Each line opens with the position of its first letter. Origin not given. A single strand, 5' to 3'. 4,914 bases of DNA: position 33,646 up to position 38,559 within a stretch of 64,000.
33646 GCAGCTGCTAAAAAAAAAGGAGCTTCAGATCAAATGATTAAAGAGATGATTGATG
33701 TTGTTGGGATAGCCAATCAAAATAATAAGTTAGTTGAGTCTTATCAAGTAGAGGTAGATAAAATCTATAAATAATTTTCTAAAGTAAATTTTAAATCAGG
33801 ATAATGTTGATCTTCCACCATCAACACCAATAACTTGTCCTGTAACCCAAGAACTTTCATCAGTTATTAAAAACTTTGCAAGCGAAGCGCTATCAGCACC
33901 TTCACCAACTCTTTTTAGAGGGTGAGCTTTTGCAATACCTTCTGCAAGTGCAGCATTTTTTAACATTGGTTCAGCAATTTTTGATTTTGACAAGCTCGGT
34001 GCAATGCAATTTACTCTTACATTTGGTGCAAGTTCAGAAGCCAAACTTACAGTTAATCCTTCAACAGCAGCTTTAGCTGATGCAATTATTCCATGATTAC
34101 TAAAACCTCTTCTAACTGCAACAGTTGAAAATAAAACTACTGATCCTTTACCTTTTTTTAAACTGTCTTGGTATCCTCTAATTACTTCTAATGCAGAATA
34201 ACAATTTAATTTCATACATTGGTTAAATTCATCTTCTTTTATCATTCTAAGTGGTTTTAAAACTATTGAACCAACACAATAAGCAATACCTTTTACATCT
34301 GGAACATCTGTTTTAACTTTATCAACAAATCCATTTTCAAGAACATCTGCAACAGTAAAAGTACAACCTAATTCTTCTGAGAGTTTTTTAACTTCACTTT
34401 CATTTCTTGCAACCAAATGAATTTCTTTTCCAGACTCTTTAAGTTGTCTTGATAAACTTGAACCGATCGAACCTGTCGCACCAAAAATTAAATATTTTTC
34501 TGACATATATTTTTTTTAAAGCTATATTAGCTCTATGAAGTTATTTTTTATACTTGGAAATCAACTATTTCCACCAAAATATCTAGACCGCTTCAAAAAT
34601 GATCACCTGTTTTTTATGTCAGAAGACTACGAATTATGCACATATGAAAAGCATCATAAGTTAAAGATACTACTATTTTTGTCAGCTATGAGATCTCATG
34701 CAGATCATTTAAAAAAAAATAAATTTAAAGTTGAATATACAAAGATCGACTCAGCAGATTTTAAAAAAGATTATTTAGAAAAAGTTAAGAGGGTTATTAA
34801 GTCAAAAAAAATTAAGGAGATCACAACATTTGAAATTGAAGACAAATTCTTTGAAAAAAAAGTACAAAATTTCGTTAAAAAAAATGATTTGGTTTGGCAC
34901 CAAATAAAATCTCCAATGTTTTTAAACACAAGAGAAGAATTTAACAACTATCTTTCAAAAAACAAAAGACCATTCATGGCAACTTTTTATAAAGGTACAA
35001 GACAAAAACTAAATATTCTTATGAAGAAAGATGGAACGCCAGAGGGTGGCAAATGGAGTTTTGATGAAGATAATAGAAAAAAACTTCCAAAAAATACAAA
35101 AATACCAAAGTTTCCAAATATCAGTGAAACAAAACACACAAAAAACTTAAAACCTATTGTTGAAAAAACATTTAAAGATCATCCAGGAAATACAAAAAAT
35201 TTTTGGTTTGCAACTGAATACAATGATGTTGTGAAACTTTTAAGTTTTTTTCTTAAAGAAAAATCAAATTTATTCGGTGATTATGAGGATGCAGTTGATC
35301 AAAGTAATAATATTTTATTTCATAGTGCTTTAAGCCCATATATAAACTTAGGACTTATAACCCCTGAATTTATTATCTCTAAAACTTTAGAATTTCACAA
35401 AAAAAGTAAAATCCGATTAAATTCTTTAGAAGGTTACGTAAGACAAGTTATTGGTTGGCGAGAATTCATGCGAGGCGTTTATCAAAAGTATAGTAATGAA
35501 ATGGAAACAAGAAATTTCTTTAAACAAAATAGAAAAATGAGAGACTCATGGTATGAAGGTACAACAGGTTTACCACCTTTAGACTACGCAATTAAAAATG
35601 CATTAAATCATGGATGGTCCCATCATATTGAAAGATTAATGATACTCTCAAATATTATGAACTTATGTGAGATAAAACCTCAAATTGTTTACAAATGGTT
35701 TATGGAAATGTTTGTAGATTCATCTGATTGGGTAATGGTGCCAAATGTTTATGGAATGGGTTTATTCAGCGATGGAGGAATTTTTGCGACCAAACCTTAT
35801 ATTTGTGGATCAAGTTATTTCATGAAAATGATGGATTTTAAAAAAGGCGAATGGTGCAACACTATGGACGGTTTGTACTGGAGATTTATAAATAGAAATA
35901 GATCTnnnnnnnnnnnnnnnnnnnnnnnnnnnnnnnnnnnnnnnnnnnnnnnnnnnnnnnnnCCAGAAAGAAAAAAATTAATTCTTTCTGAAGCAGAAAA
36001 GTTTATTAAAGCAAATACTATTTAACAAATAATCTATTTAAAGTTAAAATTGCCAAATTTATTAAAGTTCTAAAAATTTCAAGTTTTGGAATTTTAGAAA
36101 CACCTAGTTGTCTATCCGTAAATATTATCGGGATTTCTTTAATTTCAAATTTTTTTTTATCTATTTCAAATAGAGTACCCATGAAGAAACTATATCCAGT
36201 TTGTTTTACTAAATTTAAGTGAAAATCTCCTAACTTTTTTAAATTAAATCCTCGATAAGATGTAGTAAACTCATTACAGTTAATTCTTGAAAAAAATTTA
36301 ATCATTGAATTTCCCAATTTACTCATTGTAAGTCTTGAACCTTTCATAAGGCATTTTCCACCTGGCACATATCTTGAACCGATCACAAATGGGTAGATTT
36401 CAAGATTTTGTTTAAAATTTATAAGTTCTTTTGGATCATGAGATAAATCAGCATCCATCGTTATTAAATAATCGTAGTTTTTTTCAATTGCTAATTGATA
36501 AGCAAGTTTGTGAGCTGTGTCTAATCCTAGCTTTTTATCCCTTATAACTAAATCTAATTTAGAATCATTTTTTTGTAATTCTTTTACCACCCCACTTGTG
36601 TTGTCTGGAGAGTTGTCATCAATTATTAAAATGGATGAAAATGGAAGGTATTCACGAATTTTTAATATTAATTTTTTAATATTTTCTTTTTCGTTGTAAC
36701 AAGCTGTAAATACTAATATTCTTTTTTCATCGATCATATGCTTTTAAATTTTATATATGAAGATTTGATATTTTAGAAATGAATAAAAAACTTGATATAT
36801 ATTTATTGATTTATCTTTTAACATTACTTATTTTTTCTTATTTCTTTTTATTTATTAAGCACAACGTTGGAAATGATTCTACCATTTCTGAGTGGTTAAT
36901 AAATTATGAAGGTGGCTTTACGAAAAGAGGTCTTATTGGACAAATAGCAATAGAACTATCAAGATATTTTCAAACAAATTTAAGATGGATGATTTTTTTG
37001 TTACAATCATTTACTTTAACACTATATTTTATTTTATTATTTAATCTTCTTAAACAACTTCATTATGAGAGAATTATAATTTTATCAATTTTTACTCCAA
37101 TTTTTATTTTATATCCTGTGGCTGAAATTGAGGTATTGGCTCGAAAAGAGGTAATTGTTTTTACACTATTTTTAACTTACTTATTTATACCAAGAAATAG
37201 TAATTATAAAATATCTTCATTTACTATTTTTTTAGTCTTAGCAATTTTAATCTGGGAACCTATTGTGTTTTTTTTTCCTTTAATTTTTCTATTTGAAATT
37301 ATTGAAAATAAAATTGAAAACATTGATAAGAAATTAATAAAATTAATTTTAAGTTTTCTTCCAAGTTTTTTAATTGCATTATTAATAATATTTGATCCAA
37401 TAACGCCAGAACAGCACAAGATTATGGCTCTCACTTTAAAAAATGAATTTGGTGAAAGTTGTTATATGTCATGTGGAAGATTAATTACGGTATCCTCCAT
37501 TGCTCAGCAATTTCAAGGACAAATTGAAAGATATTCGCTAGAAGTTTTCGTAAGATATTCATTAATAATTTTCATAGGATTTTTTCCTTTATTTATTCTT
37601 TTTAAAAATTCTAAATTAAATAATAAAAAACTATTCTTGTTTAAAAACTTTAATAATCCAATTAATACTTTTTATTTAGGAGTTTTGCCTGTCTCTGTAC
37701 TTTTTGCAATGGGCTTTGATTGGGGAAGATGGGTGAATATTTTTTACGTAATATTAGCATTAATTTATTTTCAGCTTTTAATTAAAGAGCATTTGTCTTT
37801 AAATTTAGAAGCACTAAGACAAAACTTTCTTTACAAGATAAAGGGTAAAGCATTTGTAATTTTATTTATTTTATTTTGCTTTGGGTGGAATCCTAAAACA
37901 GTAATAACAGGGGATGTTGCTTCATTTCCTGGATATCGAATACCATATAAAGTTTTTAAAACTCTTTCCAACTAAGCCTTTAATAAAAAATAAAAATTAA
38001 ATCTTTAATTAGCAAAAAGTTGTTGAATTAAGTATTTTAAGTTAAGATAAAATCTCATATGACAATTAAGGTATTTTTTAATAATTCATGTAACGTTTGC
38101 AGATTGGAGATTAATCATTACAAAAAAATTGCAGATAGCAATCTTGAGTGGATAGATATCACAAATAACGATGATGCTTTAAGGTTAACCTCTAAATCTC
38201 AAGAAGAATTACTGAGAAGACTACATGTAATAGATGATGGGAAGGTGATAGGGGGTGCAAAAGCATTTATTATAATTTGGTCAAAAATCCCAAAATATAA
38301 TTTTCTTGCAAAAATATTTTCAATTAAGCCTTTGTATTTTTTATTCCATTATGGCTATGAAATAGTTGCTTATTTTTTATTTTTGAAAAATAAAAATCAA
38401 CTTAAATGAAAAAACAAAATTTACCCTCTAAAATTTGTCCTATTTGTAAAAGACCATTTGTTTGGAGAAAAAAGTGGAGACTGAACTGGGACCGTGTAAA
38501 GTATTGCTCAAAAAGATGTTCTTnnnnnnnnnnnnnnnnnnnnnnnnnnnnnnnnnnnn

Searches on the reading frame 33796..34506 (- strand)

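Call 101: search_protein_families(library=pfam, proteins=[window:33796-34506:-], max_evalue=0.0001)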
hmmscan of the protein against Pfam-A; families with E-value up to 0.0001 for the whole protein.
window:33796-34506:- (236 aa): 8 families
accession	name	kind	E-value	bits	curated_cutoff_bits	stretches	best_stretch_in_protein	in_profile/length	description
PF13561.12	adh_short_C2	-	7.1e-42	144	27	1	9-231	1-234/236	Enoyl-(Acyl carrier protein) reductase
PF00106.31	adh_short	-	2.4e-24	86.3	26.6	1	6-181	4-190/195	short chain dehydrogenase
PF08659.16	KR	-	2.2e-07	31.4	22.6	1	5-163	3-171/180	KR domain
PF01370.27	Epimerase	-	5e-07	29.8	20.9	1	6-110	2-103/240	NAD dependent epimerase/dehydratase family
PF23441.1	SDR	-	1.1e-06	28.7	27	1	77-231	97-254/258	SDR-like rossmann domain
PF13460.12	NAD_binding_10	-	1.7e-06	28.5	27.2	1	9-63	1-56/184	NAD(P)H-binding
PF05368.20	NmrA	-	1.4e-05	25.3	27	1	3-62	3-64/298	NmrA-like family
PF02719.21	Polysacc_synt_2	-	6.7e-05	22.6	20.2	1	6-128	2-128/293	Polysaccharide biosynthesis protein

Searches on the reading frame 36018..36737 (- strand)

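Call 101: search_protein_families(library=pfam, proteins=[window:36018-36737:-], max_evalue=0.0001)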
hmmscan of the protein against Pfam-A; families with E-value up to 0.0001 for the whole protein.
window:36018-36737:- (239 aa): 1 family
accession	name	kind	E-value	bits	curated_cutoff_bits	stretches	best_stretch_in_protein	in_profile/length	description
PF00535.33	Glycos_transf_2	-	1.8e-19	70.8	23.3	1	9-167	2-162/168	Glycosyl transferase family 2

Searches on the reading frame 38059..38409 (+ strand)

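Call 99: search_protein_families(library=pfam, proteins=[window:38059-38409:+], max_evalue=0.001)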
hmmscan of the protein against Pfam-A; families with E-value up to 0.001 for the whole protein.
window:38059-38409:+ (116 aa): 1 family
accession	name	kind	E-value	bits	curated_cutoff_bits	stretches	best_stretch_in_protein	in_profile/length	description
PF04134.17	DCC1-like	-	7.2e-17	63.1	27.8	1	5-104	1-104/113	DCC1-like thiol-disulfide oxidoreductase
